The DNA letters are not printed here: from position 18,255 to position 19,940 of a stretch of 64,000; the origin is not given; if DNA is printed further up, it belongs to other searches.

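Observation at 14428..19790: Operon of three tandem L-amino-acid-ligase-like ATP-grasp paralogs plus a fold-III PLP decarboxylase: candidate small peptide or amide natural-product pathway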

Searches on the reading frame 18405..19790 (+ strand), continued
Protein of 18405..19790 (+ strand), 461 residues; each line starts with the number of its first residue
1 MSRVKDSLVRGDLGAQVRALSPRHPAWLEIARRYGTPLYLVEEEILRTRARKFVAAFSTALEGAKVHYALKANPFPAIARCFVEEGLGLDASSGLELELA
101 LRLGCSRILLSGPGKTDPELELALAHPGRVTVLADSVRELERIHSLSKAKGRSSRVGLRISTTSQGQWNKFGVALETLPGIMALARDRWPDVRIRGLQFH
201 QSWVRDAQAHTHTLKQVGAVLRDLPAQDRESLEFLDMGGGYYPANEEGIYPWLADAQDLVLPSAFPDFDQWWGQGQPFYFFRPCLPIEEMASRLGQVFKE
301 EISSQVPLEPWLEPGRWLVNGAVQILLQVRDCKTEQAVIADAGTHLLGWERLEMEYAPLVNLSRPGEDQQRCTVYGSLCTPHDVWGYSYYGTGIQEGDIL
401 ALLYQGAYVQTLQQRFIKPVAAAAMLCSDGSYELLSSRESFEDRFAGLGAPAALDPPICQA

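Call 41: search_protein_families(library=pfam, proteins=[L056:2376-2789:+, L056:2796-3755:+, L056:1648-2379:+, L056:6445-7884:-, L085:11390-12148:+, L023:11392-12402:+, L034:6768-7811:+, L086:11387-12466:-, L004:5020-6054:+, L079:3591-3791:+], max_evalue=0.01)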
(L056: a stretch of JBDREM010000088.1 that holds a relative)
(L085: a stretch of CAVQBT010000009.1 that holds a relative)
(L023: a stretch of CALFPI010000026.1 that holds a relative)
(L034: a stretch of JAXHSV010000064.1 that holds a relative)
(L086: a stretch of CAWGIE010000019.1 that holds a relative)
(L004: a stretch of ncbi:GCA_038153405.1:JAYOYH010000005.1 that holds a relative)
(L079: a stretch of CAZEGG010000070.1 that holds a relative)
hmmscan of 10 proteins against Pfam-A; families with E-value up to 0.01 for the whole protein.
L056:2376-2789:+ (137 aa): 1 family
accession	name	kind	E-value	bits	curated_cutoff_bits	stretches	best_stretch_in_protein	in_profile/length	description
PF02675.21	AdoMet_dc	-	8.6e-21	74.7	25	1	30-132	4-102/107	S-adenosylmethionine decarboxylase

L056:2796-3755:+ (319 aa): 1 family
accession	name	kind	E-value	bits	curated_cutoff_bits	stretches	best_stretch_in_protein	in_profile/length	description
PF13480.13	Acetyltransf_6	-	1.6e-25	90.4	22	1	153-286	3-142/143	Acetyltransferase (GNAT) domain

L056:1648-2379:+ (243 aa): 1 family
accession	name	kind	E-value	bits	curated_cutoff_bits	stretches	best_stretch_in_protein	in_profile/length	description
PF00440.29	TetR_N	-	1.6e-18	66.7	24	1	27-73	1-47/47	Bacterial regulatory proteins, tetR family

L056:6445-7884:- (479 aa): 9 families
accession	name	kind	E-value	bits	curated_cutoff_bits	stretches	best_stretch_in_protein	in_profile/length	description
PF00158.32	Sigma54_activat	-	3.2e-69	232.4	20.2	1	144-309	2-167/168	Sigma-54 interaction domain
PF25601.1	AAA_lid_14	-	2.3e-26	91.9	27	1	315-389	1-75/87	AAA+ ATPase lid domain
PF14532.12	Sigma54_activ_2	-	2.5e-18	67.1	25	1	145-314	2-138/138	Sigma-54 interaction domain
PF02954.25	HTH_8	-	4e-09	36.5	22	1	428-468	2-42/42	Bacterial regulatory protein, Fis family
PF07728.20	AAA_5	-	8.2e-07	29.5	22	1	167-287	2-125/139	AAA domain (dynein-related subfamily)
PF00072.30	Response_reg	-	1.5e-05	25.6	30.2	1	18-113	14-109/111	Response regulator receiver domain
PF01078.27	Mg_chelatase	-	0.00032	20.6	20.3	1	222-284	93-157/207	Magnesium chelatase, subunit ChlI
PF00004.35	AAA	-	0.003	18.5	21.2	1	167-299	1-126/131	ATPase family associated with various cellular activities (AAA)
PF07724.20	AAA_2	-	0.0088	16.5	27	0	165-296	4-136/166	AAA domain (Cdc48 subfamily)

L085:11390-12148:+ (252 aa): 3 families
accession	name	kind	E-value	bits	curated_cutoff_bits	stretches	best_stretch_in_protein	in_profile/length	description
PF13529.12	Peptidase_C39_2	-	8.2e-10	39.8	24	1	133-196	92-142/143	Peptidase_C39 like family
PF03412.21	Peptidase_C39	-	1.7e-07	31.6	22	1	9-77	4-71/133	Peptidase C39 family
PF09778.15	Guanylate_cyc_2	-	9.8e-05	22.2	28.1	1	126-207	110-193/212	Guanylylate cyclase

L023:11392-12402:+ (336 aa): 1 family
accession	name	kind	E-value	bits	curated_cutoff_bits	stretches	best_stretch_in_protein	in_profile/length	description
PF00850.24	Hist_deacetyl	-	4.3e-74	250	27.9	1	29-331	2-294/298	Histone deacetylase domain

L034:6768-7811:+ (347 aa): 2 families
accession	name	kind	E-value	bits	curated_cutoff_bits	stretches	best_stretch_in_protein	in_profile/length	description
PF07755.17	DUF1611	-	0.0011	18.8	25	1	153-198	8-52/201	Domain of unknown function (DUF1611_C) P-loop domain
PF01656.29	CbiA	-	0.0026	18.1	25.4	1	160-247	1-72/125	CobQ/CobB/MinD/ParA nucleotide binding domain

L086:11387-12466:- (359 aa): 0 families

L004:5020-6054:+ (344 aa): 4 families
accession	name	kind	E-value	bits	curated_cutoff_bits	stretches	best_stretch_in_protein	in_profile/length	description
PF01706.21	FliG_C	-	7.6e-43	145.6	23.3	1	228-333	2-107/108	FliG C-terminal domain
PF14842.11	FliG_N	-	1.4e-37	128.8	25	2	20-113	5-98/104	FliG N-terminal domain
PF14841.11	FliG_M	-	5.1e-36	123.2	25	2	127-197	2-72/76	FliG middle domain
PF03448.22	MgtE_N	-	3.5e-08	34.3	25.9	0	252-299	48-95/102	MgtE intracellular N domain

L079:3591-3791:+ (66 aa): 6 families
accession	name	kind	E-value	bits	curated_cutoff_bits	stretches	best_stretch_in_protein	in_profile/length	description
PF21344.3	Zn_ribbon_LysW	-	3.4e-08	33.5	27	1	10-53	1-44/46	Alpha-aminoadipate carrier protein LysW-like, globular domain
PF24230.1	Phage_zn_bind_6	-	0.0018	18.9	27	1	2-28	43-69/71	Phage zinc binding domain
PF13719.11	Zn_ribbon_5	-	0.0019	18.4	29.3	0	30-44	2-16/37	zinc-ribbon domain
PF14446.12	Prok-RING_1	-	0.0042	17.4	29.1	1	10-37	5-27/54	Prokaryotic RING finger family 1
PF23454.1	Zn_ribbon_Brz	-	0.0059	17.6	27.9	0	8-29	4-27/58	Transcriptional regulator Brz zinc beta ribbon domain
PF23475.1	zf-Tbcl_FmdE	-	0.0073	16.2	23.2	0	3-17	1-15/35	FmdE treble clef zinc finger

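Call 42: find_encoding_contigs(protein=P0002, flank=10000, max_places=2)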
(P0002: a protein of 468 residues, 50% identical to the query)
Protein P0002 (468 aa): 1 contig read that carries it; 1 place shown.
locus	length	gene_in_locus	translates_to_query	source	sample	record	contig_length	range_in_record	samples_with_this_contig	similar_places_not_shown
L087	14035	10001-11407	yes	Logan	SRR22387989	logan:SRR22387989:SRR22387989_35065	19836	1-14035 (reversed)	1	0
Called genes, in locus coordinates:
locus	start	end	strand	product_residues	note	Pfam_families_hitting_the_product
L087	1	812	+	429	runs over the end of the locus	PF07394:DUF1501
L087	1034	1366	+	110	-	PF23564:EF-hand_FSTL1 (faint), PF13499:EF-hand_7 (faint), PF00036:EF-hand_1 (faint), PF13202:EF-hand_5 (faint), PF13405:EF-hand_6 (faint)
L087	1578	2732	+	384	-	PF00005:ABC_tran, PF13304:AAA_21 (faint), PF13401:AAA_22 (faint), PF08402:TOBE_2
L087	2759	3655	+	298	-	PF00528:BPD_transp_1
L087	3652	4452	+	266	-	PF00528:BPD_transp_1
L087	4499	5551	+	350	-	PF02030:Lipoprotein_8, PF01547:SBP_bac_1, PF13416:SBP_bac_8, PF13531:SBP_bac_11 (faint), PF13343:SBP_bac_6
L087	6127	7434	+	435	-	PF18130:ATPgrasp_N, PF13535:ATP-grasp_4, PF18603:LAL_C2 (weak)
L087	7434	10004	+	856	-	PF18130:ATPgrasp_N (faint), PF13535:ATP-grasp_4, PF18603:LAL_C2, PF02655:ATP-grasp_3, PF13535:ATP-grasp_4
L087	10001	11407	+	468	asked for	PF01168:Ala_racemase_N, PF02784:Orn_Arg_deC_N, PF00278:Orn_DAP_Arg_deC (weak)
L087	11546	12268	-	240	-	PF00924:MS_channel_2nd, PF21082:MS_channel_3rd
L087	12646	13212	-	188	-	PF00072:Response_reg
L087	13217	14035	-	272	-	?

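Call 43: find_encoding_contigs(protein=P0007, flank=10000, max_places=2)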
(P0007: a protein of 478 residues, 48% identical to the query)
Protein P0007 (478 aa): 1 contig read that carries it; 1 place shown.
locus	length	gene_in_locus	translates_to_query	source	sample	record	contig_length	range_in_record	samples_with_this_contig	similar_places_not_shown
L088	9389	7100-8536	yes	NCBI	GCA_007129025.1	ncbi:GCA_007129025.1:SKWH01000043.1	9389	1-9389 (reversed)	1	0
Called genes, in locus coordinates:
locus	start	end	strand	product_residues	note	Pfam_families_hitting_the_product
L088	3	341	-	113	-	?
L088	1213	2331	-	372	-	PF13088:BNR_2 (faint)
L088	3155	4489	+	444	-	PF18130:ATPgrasp_N (weak), PF01071:GARS_A (faint), PF02655:ATP-grasp_3 (weak), PF13535:ATP-grasp_4, PF18603:LAL_C2 (weak)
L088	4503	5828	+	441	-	PF18130:ATPgrasp_N, PF13535:ATP-grasp_4, PF18603:LAL_C2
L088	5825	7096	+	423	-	PF02655:ATP-grasp_3 (weak), PF13535:ATP-grasp_4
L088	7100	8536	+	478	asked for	PF01168:Ala_racemase_N (faint), PF02784:Orn_Arg_deC_N, PF00278:Orn_DAP_Arg_deC (weak)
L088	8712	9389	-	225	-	?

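Call 62: search_solved_structures(query=A1, max_evalue=1e-10, show_alignments=3)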
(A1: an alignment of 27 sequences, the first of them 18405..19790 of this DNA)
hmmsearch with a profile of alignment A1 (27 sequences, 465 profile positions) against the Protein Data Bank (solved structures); distinct sequences matched with E-value up to 1e-10: 47.
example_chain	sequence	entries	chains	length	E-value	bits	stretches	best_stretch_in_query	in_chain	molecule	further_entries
2p3e_A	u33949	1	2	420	1.8e-36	129.2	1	43-259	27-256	Diaminopimelate decarboxylase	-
7kh2_A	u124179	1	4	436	3.1e-35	125.1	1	43-251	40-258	N-citrylornithine decarboxylase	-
1twi_A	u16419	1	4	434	4.3e-35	124.6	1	42-251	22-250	Diaminopimelate decarboxylase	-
1tuf_A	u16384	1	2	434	4.3e-35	124.6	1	42-251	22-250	Diaminopimelate decarboxylase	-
7ru7_A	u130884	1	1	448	1.7e-33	119.4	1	38-252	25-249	L-glutamyl-[BtrI acyl-carrier protein] decarboxylase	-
2j66_A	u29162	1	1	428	2.1e-33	119.1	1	41-252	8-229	BTRK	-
2yxx_A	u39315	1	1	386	3.3e-31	111.8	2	43-252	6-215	Diaminopimelate decarboxylase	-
3vab_A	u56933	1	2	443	1.1e-30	110.1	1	41-251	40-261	Diaminopimelate decarboxylase 1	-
6knh_A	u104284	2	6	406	3e-30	108.7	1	54-251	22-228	Probable diaminopimelate decarboxylase protein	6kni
3n2b_A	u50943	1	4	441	3.2e-30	108.5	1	41-251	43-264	Diaminopimelate decarboxylase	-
1hkv_A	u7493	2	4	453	8.6e-30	107.1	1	42-251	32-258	DIAMINOPIMELATE DECARBOXYLASE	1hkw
2o0t_A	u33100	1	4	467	1.1e-29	106.8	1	42-252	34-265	Diaminopimelate decarboxylase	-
6knk_A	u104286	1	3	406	4.8e-29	104.7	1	54-251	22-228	Probable diaminopimelate decarboxylase protein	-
8d2y_A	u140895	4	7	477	4.4e-28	101.5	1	44-252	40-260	D-ornithine/D-lysine decarboxylase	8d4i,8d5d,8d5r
8d88_A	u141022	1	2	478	4.4e-28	101.5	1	44-252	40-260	D-ornithine/D-lysine decarboxylase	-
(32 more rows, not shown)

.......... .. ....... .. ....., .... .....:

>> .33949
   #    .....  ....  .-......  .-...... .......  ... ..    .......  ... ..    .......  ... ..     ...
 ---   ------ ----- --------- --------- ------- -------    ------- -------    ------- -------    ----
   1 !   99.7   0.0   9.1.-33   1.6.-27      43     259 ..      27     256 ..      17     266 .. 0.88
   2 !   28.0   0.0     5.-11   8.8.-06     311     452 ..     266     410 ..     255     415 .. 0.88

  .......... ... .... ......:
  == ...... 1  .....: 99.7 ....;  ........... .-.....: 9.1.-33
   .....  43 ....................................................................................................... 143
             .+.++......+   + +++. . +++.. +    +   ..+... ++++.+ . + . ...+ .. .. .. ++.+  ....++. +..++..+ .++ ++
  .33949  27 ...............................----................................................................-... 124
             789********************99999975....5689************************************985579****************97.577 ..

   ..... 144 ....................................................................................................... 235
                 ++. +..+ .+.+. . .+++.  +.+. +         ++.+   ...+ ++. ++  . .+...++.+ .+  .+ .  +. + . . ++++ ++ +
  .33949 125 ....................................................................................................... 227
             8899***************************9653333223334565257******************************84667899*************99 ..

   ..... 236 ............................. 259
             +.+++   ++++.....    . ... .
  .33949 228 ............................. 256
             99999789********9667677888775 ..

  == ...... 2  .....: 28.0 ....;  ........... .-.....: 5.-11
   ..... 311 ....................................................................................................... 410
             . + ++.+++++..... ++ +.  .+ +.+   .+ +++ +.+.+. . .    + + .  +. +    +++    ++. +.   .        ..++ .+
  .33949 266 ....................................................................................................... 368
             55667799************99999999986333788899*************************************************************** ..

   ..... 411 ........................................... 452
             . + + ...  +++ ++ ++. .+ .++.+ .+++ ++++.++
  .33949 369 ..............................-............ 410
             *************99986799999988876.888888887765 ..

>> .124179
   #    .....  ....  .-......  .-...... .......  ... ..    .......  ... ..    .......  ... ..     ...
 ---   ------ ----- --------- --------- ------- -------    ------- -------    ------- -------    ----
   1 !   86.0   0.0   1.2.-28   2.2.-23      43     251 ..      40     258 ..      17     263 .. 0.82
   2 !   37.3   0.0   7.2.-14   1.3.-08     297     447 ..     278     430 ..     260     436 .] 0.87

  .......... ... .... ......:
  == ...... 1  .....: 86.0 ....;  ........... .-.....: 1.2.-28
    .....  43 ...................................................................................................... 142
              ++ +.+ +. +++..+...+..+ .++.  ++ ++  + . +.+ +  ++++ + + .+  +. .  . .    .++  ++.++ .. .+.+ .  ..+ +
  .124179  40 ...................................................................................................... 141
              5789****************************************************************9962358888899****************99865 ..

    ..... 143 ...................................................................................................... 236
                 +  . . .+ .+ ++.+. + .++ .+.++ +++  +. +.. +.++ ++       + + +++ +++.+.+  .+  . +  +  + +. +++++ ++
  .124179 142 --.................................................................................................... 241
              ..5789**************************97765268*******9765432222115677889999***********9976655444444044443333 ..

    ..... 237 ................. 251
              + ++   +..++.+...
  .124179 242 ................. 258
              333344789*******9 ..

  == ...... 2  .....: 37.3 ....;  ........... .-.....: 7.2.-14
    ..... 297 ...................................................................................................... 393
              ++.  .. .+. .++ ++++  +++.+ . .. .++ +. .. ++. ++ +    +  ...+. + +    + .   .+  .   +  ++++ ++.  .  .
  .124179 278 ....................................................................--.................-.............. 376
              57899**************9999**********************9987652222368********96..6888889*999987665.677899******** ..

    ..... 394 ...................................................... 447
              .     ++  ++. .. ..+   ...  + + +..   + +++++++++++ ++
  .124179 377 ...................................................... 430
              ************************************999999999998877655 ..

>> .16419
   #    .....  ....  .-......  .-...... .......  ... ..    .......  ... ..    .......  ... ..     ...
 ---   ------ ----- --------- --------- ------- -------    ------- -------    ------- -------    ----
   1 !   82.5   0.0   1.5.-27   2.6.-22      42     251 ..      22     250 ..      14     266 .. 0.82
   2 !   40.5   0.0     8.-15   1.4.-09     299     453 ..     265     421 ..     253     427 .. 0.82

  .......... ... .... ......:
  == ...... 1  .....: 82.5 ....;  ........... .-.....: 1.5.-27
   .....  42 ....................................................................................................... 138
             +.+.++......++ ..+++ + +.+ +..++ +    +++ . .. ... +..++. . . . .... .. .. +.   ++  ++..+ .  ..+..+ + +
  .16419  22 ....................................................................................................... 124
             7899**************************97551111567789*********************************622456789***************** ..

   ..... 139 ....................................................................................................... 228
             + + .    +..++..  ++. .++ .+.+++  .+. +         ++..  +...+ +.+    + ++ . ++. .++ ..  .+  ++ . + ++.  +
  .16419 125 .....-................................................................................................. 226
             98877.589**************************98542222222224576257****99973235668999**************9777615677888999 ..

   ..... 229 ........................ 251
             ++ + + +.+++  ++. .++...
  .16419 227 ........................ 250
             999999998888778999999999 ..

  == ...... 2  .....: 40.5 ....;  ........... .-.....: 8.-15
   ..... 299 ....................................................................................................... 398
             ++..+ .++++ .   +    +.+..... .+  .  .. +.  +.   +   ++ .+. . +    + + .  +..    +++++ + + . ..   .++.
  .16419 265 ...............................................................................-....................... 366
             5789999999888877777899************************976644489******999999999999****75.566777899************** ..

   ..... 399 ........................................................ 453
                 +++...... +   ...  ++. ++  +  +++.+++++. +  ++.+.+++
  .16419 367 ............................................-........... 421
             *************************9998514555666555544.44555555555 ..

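Call 71: predict_structure(alignment_id=A1)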
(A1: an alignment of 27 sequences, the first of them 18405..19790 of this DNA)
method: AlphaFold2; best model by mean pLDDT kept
length: 461 residues; sequences in the alignment: 27
mean_pLDDT: 87.1   pTM: 0.88
mean pLDDT of the five models: 87.1, 85.5, 85.1, 83.7, 83.2
residues with pLDDT >= 90: 292; 70-90: 103; 50-70: 46; < 50: 20
segments of 3 or more residues with pLDDT < 50: 1-4, 261-266, 349-353, 459-461
pLDDT, mean of each block of 10 residues (from residue 1): 58 84 94 96 97 97 96 93 98 97 98 95 97 96 97 95 64 92 96 96 86 95 96 94 83 62 51 68 91 97 95 93 95 94 72 67 93 88 85 97 81 71 95 93 82 54 41
secondary structure, 60 per line:
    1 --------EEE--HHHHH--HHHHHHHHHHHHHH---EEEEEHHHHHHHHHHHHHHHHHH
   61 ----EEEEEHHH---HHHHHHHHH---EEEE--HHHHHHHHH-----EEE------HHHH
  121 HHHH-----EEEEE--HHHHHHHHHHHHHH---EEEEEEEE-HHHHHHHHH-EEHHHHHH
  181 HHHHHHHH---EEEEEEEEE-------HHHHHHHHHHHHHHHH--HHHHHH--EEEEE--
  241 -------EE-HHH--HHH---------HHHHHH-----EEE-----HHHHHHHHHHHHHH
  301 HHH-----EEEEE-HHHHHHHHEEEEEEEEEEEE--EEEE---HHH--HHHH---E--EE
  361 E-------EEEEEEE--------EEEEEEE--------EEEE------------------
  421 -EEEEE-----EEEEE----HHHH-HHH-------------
elements in order: E9-11 H14-18 H21-34 E38-42 H43-60 E65-69 H76-84 E88-91 H94-102 E108-110 H117-124 E130-134 H137-150 E154-161 H163-171 H175-188 E192-200 H208-223 H226-231 E234-238 H268-273 E279-281 H287-303 E309-313 H315-322 E323-334 E337-340 H349-352 E359-361 E369-375 E384-390 E399-402 E422-426 E432-436 H441-444
